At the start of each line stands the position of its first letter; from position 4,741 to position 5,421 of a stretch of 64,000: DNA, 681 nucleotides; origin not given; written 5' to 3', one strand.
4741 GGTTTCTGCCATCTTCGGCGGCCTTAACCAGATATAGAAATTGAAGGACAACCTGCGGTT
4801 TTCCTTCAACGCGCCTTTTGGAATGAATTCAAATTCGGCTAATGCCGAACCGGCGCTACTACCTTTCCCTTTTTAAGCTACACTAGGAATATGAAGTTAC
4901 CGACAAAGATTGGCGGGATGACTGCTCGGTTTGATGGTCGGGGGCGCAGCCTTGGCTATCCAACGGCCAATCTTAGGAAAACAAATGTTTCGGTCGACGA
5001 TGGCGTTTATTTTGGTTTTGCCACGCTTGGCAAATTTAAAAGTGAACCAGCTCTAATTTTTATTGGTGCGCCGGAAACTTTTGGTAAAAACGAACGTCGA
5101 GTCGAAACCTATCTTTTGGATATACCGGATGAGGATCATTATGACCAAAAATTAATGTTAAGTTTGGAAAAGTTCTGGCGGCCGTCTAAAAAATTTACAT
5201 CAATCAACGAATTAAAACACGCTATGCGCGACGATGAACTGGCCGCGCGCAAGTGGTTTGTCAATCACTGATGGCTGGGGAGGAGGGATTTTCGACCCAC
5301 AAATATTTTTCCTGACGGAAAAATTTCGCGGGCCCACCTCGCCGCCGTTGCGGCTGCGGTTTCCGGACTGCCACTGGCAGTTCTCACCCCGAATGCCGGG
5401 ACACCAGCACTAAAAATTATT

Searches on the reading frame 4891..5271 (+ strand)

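Call 74: search_protein_families(library=pfam, proteins=[window:4891-5271:+], max_evalue=0.001)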
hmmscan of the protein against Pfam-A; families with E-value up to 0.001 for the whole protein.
window:4891-5271:+ (126 aa): 1 family
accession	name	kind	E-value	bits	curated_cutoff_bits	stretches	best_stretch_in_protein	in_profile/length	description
PF01687.23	Flavokinase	-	3.9e-27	95.4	19.6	1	3-123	3-124/124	Riboflavin kinase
